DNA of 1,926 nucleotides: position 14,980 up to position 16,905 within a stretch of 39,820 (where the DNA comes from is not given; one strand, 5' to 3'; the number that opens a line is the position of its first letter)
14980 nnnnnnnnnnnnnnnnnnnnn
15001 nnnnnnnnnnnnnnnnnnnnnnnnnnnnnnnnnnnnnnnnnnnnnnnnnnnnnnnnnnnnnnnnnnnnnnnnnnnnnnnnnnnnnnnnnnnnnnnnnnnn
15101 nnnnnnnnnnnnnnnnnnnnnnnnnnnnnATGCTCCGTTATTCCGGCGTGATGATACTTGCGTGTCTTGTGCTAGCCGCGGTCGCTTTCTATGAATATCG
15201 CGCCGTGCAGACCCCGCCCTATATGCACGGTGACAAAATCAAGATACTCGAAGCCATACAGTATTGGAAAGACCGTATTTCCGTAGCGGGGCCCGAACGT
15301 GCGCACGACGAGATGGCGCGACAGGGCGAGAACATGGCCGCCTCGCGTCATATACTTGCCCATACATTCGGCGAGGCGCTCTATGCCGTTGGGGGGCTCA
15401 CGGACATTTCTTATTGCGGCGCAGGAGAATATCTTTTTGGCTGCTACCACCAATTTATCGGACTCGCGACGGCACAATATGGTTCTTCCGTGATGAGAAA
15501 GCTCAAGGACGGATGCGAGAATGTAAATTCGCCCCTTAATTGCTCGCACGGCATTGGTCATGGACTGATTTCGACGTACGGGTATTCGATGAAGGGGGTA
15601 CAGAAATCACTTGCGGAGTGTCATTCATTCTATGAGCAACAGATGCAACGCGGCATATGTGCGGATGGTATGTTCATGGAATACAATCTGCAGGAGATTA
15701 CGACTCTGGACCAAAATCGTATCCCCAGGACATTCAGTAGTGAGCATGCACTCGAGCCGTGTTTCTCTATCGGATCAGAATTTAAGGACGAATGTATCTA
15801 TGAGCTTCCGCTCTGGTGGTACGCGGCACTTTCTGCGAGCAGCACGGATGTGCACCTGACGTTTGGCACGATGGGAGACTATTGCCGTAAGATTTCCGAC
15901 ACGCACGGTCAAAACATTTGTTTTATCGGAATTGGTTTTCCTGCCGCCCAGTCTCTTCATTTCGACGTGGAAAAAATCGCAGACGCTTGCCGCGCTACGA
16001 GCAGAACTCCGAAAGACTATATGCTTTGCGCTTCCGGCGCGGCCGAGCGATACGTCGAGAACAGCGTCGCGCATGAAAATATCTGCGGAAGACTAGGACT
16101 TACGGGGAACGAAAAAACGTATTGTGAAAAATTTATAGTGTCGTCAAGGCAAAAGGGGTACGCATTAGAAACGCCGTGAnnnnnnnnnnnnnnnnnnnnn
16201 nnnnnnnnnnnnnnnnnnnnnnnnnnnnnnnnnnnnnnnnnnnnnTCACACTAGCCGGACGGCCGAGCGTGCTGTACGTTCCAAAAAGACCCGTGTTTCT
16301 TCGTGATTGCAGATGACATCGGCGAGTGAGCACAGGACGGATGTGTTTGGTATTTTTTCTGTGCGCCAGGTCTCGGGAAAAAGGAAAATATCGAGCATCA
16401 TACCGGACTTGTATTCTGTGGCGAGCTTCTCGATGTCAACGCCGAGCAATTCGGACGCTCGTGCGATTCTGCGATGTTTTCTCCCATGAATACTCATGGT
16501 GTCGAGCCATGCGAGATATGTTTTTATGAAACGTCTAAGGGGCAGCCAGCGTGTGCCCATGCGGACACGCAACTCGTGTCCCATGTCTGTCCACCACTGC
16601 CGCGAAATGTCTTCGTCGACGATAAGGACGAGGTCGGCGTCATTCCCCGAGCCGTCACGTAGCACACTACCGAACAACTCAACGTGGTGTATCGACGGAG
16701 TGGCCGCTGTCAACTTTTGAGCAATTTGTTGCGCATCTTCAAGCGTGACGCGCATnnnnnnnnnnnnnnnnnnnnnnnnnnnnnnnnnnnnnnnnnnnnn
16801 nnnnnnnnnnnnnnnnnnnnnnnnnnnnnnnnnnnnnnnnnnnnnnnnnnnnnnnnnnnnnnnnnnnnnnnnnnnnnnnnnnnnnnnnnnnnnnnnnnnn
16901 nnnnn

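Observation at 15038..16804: Three copies of the rpsG 3' end bracket two single-gene cassettes inserted inside the str operon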

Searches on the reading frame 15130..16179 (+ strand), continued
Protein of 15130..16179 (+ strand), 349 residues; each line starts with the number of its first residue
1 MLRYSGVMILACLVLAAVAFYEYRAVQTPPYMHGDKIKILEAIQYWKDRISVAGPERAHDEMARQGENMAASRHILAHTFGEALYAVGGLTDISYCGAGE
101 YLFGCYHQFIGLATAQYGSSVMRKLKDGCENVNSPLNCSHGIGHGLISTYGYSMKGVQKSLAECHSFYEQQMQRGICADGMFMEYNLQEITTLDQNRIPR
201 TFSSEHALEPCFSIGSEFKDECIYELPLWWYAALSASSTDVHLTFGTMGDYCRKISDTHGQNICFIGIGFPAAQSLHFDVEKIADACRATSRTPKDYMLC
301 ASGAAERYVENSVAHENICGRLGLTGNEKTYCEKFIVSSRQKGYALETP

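Call 83: find_related_loci(query=A2, collection=viral_contigs, flank=6000)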
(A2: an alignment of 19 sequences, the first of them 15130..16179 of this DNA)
Query A2 (349 aa) in viral_contigs; peptide patterns used: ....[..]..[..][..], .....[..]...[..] (x = any residue, [..] = any of these).
43 stretches matched a pattern, but none encodes a relative of the query by tblastn (E <= 1e-3).

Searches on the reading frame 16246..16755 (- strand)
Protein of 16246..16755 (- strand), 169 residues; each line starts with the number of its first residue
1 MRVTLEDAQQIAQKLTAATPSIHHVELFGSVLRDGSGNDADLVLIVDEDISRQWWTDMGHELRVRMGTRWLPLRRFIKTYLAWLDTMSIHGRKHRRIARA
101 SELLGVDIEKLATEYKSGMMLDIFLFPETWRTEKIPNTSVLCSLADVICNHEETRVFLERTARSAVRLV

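Call 9: search_protein_families(library=pfam, proteins=[window:16246-16755:-], max_evalue=0.01)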
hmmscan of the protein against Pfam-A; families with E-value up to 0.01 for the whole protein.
window:16246-16755:- (169 aa): 0 families

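Call 30: find_homologous_proteins(query=window:16246-16755:-, max_evalue=0.00001)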
Query window:16246-16755:- (169 aa): 11 proteins with E <= 0.00001 among 84 candidates.
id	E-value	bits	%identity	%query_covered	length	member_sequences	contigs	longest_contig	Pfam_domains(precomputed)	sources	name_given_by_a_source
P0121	1.2e-107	375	100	100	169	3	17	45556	-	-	-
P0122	9.2e-83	294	80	99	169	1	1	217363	-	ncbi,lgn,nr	ncbi:hypothetical protein HY971_03215 [Candidatus Kaiserbacteria bacterium]|nr:hypothetical protein 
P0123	1.6e-69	251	68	98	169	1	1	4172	-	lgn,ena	-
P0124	4.0e-69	249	69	94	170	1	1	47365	-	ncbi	-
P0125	1.7e-51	192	58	99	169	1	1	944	-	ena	-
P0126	6.8e-51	190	57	99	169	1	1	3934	-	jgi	jgi:hypothetical protein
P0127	1.0e-46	177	52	100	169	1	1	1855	-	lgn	-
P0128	2.5e-46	175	54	99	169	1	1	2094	-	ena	-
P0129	1.1e-39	154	50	98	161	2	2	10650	PF18765.8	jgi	jgi:hypothetical protein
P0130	4.8e-39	152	51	96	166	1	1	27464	-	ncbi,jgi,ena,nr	ncbi:MAG: hypothetical protein JO019_04405 [Candidatus Kaiserbacteria bacterium]|nr:hypothetical pro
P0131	1.7e-37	147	48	96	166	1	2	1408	-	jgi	jgi:predicted nucleotidyltransferase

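Call 32: find_encoding_contigs(protein=P0122, flank=6000, max_places=3)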
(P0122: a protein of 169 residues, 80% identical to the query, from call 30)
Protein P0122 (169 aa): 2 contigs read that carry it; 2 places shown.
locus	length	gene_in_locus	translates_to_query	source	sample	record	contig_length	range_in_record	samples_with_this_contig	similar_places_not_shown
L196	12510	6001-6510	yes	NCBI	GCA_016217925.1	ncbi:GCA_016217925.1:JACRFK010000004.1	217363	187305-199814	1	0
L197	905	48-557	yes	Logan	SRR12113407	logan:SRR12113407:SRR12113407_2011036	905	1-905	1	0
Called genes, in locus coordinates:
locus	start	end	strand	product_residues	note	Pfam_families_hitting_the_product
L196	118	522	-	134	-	-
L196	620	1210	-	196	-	PF02777:Sod_Fe_C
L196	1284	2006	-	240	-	PF01553:Acyltransferase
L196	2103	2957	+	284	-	PF00753:Lactamase_B, PF12706:Lactamase_B_2 (weak)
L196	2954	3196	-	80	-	PF00830:Ribosomal_L28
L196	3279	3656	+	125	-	PF05635:23S_rRNA_IVP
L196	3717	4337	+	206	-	PF02163:Peptidase_M50 (weak)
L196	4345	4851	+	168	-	-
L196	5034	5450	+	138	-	PF00164:Ribosom_S12_S23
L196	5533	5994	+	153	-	PF00177:Ribosomal_S7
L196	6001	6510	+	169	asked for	-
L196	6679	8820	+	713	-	PF00009:GTP_EFTU, PF03144:GTP_EFTU_D2, PF22042:EF-G_D2, PF14492:EFG_III, PF16658:RF3_C (weak), PF03764:EFG_IV, PF00679:EFG_C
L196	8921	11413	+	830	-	PF01471:PG_binding_1, PF00801:PKD (faint), PF18911:PKD_4 (faint)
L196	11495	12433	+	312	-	-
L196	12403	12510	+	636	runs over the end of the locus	-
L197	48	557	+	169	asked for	-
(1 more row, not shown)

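Call 52: search_protein_families(library=pfam, proteins=[window:16246-16755:-], max_evalue=1)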
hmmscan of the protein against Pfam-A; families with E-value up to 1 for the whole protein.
window:16246-16755:- (169 aa): 1 family
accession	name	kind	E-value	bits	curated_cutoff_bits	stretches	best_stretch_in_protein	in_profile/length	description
PF18765.7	Polbeta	-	0.056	14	26.9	1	14-62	5-55/93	Polymerase beta, Nucleotidyltransferase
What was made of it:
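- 16246..16755 (-): 169-aa ORF starting 7 nt after the rpsG stop; a putative minimal (MNT-like) nucleotidyltransferase. Pfam Polbeta is only E = 0.056 (call 52).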

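Call 54: find_encoding_contigs(protein=P0124, flank=5000, max_places=3)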
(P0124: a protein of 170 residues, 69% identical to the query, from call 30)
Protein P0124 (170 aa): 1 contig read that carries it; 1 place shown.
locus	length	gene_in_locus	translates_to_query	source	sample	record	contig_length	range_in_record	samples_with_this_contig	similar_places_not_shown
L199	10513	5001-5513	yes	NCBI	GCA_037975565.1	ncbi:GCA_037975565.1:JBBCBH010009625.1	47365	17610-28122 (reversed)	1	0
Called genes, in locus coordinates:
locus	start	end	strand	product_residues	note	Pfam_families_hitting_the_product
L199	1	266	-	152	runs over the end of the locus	-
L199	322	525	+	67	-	-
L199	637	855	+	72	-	-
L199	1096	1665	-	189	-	-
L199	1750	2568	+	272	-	-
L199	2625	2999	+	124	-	-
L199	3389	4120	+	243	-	PF02163:Peptidase_M50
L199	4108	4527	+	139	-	PF00164:Ribosom_S12_S23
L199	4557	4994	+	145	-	PF00177:Ribosomal_S7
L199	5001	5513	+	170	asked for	-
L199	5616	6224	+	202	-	-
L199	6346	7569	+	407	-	PF00009:GTP_EFTU, PF22042:EF-G_D2 (weak)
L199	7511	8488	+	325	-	PF14492:EFG_III, PF16658:RF3_C (weak), PF03764:EFG_IV, PF00679:EFG_C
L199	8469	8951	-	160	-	-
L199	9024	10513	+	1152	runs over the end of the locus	-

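Call 55: find_encoding_contigs(protein=P0130, flank=5000, max_places=3)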
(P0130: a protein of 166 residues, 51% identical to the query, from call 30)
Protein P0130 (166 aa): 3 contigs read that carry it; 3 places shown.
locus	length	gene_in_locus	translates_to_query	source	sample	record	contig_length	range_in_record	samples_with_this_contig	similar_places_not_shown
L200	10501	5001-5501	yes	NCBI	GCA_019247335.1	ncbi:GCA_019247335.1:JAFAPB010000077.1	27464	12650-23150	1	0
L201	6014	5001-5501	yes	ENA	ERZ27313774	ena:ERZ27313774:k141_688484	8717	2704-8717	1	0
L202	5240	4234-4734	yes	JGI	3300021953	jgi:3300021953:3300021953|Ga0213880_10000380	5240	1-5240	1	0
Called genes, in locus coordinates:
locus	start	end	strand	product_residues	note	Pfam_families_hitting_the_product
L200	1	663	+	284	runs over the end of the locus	PF00753:Lactamase_B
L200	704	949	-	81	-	PF00830:Ribosomal_L28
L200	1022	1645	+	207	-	PF02163:Peptidase_M50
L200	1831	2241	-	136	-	-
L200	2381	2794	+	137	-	PF00164:Ribosom_S12_S23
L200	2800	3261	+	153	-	PF00177:Ribosomal_S7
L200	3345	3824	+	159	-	-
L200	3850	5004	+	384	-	PF01494:FAD_binding_3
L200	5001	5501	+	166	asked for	-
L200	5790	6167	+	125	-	-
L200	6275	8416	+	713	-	PF00009:GTP_EFTU, PF03144:GTP_EFTU_D2, PF22042:EF-G_D2, PF14492:EFG_III, PF16658:RF3_C (weak), PF03764:EFG_IV, PF00679:EFG_C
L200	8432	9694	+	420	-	PF00801:PKD (faint), PF18911:PKD_4 (faint)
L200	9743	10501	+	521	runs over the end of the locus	PF01471:PG_binding_1 (weak)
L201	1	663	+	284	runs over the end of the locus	PF00753:Lactamase_B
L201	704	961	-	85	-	PF00830:Ribosomal_L28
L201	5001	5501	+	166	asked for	-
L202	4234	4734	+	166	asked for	-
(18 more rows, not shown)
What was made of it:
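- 16246..16755 (-): Homologues lie in the same interval in L196, L199 and L200 (calls 32, 54, 55).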

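Call 73: predict_structure(alignment_id=A3)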
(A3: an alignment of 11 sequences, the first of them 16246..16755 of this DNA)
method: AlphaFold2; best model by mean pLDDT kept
length: 169 residues; sequences in the alignment: 11
mean_pLDDT: 87.0   pTM: 0.82
mean pLDDT of the five models: 87.0, 86.9, 86.3, 85.9, 84.0
residues with pLDDT >= 90: 104; 70-90: 42; 50-70: 19; < 50: 4
segments of 3 or more residues with pLDDT < 50: 66-69
pLDDT, mean of each block of 10 residues (from residue 1): 93 96 94 90 96 91 56 65 67 90 96 92 95 92 88 88 91
secondary structure, 60 per line:
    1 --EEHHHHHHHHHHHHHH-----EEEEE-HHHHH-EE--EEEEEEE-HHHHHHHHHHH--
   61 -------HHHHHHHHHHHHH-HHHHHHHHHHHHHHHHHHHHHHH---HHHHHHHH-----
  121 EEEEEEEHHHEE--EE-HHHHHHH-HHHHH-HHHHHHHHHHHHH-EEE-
elements in order: H5-18 E24-28 H30-34 E40-46 H48-58 H68-80 H82-104 H108-115 E121-127 H138-144 H146-150 H152-164 E166-168

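Call 75: fold_search(model_id=the predicted structure, library=pdb)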
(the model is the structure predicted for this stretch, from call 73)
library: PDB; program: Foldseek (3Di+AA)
matches with E <= 10: 374; with E <= 0.001: 0
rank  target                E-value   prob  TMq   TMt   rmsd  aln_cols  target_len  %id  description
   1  7ae2_B                1.6e-02  0.97  0.32  0.37  12.3       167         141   13  Crystal structure of HEPN(H107A-Y109F) toxin in complex with MNT antitoxin (released 2020-12-30)
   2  7ae9_E                2.6e-02  0.87  0.26  0.30  12.8       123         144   15  Crystal structure of mono-AMPylated HEPN(R46E) toxin in complex with MNT antitoxin (released 2020-12-30)
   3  2rff                  2.9e-02  0.97  0.32  0.45   6.8       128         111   12  Crystal structure of a putative nucleotidyltransferase (NP_343093.1) from Sulfolobus solfataricus at 1.40 A resolution (released 2007-10-16)
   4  7ae9_F                9.4e-02  0.80  0.33  0.39  12.6       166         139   11  Crystal structure of mono-AMPylated HEPN(R46E) toxin in complex with MNT antitoxin (released 2020-12-30)
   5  8xeo_B                1.2e-01  0.89  0.35  0.56   8.2       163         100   12  Crystal structure of MNT antitoxin (released 2024-12-18)
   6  8xeh_E                1.4e-01  0.93  0.39  0.60   7.2       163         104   14  Crystal structure of HEPN-MNT complex (released 2024-12-18)
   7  7bxo_E                3.0e-01  0.23  0.26  0.33  11.6       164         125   12  Crystal structure of the toxin-antitoxin with AMP-PNP (released 2020-09-30)
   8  8xeo_A                4.6e-01  0.77  0.40  0.64   6.1       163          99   12  Crystal structure of MNT antitoxin (released 2024-12-18)
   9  3byr                  5.2e-01  0.33  0.30  0.49   7.6       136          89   11  Mode of Action of a Putative Zinc Transporter CzrB (Zn form) (released 2008-09-23)
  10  6xz0                  5.5e-01  0.21  0.35  0.25  11.6       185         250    9  Crystal structure of spectinomycin adenyltransferase AAD(9) from Enterococcus faecialis with spectinomycin (released 2020-04-15)
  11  3jyy_A                5.9e-01  0.51  0.23  0.15   2.7        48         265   14  SeMet LinB complexed with PPi (released 2009-11-03)
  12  7bxo_A                6.2e-01  0.33  0.30  0.40   9.8       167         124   11  Crystal structure of the toxin-antitoxin with AMP-PNP (released 2020-09-30)
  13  1no5_A                7.0e-01  0.18  0.28  0.40   8.9       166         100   12  Structure of HI0073 from Haemophilus influenzae, the nucleotide binding domain of the HI0073/HI0074 two protein nucleo (released 2004-03-16)
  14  3jyy_B                9.0e-01  0.41  0.23  0.15   2.7        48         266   14  SeMet LinB complexed with PPi (released 2009-11-03)
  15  4ebk_B                1.0e+00  0.51  0.22  0.15   1.9        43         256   19  Crystal structure of aminoglycoside 4'-O-adenylyltransferase ANT(4')-IIb, tobramycin-bound (released 2012-04-04)
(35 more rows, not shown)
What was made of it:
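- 16246..16755 (-): AF2 model has pLDDT 87, and the best PDB fold hits are MNT antitoxins (prob 0.97, E 0.016, weak; calls 73, 75).
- Tried and rejected: The NTase assignment rests on weak evidence (calls 52, 75).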

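Call 81: search_protein_families(library=pfam, proteins=[L199:5616-6224:+, L200:3345-3824:+, L200:5790-6167:+], max_evalue=0.01)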
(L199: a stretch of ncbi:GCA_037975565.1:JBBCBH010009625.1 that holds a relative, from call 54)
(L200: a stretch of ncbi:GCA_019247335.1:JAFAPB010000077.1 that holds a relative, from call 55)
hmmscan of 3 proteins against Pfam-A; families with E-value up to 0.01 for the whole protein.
L199:5616-6224:+ (202 aa): 0 families

L200:3345-3824:+ (159 aa): 0 families

L200:5790-6167:+ (125 aa): 0 families

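Call 82: find_related_loci(query=A3, collection=viral_contigs, flank=6000)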
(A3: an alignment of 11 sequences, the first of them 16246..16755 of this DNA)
Query A3 (169 aa) in viral_contigs; peptide patterns used: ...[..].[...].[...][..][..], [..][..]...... (x = any residue, [..] = any of these).
29 stretches matched a pattern, but none encodes a relative of the query by tblastn (E <= 1e-3).
